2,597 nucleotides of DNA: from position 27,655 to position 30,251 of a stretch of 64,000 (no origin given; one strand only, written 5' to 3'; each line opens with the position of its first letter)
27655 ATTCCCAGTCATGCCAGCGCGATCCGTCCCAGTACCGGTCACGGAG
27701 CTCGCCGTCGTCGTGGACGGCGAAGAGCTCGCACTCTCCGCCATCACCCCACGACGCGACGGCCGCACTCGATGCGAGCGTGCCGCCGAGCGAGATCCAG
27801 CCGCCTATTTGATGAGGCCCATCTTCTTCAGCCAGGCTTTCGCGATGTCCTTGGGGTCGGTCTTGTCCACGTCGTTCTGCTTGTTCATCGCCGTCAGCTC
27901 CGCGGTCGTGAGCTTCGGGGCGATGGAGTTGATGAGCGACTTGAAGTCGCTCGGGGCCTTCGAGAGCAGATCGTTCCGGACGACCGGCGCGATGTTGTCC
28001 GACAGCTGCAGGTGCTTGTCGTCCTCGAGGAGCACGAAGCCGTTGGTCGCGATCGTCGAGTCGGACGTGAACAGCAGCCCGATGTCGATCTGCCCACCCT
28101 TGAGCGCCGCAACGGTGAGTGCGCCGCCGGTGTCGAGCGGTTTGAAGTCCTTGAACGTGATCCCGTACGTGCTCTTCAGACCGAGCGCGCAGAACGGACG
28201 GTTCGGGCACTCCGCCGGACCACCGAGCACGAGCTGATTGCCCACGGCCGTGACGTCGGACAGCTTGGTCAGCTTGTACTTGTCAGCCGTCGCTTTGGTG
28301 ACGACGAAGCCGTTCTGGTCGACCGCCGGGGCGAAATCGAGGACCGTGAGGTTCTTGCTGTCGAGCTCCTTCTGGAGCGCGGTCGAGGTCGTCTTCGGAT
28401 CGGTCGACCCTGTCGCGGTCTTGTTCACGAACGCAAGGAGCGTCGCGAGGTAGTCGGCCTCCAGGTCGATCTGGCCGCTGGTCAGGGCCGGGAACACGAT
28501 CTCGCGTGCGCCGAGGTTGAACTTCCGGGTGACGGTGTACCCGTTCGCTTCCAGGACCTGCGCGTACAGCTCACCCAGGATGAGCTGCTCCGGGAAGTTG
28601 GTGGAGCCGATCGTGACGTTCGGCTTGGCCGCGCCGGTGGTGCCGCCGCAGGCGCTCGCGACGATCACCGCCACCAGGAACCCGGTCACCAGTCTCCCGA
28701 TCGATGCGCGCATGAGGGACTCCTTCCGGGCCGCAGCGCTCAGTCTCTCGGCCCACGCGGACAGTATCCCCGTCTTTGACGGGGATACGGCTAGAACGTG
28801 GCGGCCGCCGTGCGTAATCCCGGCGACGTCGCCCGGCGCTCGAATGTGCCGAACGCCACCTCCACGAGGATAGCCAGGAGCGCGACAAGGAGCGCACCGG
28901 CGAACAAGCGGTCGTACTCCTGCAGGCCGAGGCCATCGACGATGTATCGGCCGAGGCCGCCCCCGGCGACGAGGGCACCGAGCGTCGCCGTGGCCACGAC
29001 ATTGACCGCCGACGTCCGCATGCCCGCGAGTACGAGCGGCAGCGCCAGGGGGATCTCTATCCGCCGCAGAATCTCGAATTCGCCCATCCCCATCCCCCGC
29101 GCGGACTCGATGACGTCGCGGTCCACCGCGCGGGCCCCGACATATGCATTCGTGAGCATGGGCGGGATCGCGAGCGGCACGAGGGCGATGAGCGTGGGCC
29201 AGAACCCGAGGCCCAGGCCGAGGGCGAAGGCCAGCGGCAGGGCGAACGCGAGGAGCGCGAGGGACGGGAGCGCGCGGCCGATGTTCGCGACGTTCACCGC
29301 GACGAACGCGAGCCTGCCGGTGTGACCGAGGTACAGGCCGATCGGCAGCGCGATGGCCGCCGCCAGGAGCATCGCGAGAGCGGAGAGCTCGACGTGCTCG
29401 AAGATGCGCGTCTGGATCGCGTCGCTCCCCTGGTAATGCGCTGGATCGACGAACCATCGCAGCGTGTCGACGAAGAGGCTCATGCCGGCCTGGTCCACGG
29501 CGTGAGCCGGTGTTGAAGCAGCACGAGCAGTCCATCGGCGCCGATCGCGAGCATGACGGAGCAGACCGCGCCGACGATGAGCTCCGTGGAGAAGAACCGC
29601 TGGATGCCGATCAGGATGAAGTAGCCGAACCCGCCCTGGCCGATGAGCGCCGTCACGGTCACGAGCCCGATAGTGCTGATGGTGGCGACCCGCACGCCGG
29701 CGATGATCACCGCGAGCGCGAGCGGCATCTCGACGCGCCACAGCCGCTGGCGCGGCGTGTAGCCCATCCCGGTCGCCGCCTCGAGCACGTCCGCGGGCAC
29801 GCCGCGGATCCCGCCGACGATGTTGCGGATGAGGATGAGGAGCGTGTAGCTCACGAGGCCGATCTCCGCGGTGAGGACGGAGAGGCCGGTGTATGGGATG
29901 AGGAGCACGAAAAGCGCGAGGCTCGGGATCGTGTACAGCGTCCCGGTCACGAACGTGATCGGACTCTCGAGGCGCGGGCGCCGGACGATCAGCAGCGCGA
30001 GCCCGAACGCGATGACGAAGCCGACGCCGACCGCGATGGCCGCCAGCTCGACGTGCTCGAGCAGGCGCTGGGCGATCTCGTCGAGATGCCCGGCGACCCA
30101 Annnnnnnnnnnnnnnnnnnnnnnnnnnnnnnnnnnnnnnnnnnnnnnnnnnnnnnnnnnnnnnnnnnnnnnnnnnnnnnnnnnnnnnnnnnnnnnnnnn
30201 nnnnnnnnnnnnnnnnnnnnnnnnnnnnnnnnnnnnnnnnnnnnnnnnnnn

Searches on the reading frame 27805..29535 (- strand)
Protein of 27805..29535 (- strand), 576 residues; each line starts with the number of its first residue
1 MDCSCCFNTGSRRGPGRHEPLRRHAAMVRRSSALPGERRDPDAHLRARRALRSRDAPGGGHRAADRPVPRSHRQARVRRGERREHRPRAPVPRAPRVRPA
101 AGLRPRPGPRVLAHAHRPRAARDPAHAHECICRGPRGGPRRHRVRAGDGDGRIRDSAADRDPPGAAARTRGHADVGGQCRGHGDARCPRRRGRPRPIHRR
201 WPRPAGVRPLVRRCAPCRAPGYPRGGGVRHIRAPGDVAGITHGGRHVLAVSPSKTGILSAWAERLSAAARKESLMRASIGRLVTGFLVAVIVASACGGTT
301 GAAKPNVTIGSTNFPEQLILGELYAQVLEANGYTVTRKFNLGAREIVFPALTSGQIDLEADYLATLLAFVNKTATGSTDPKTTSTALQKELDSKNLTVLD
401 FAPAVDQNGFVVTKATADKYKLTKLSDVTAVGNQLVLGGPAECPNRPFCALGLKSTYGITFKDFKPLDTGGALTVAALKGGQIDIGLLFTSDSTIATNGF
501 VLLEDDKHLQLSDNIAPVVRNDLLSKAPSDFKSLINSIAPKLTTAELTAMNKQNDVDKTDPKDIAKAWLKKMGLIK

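Call 7: search_protein_families(library=pfam, proteins=[window:27805-29535:-])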
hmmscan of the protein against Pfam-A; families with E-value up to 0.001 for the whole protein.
window:27805-29535:- (576 aa): 1 family
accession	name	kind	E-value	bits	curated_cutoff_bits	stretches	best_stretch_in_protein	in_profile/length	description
PF04069.17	OpuAC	-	1.4e-54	185.9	21.2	1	306-571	2-257/257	Substrate binding domain of ABC-type glycine betaine transport system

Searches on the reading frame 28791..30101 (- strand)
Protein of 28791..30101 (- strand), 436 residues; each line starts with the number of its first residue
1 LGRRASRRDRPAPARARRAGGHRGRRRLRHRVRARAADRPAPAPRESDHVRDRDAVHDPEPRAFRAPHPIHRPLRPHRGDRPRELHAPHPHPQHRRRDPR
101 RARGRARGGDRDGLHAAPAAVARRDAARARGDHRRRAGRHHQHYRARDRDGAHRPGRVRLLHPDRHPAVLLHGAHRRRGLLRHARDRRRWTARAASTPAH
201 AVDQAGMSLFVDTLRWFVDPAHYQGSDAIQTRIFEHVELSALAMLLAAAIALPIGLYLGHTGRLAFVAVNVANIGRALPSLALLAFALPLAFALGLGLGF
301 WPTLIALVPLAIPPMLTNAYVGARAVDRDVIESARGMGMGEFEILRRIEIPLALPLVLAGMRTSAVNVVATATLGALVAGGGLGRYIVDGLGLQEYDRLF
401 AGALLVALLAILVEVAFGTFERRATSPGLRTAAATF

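Call 7: search_protein_families(library=pfam, proteins=[window:28791-30101:-])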
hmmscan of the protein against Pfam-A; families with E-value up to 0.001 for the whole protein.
window:28791-30101:- (436 aa): 1 family
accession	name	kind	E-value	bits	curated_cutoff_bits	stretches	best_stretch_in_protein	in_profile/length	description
PF00528.27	BPD_transp_1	-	1.1e-24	87.6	26.4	1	251-424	1-182/184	Binding-protein-dependent transport system inner membrane component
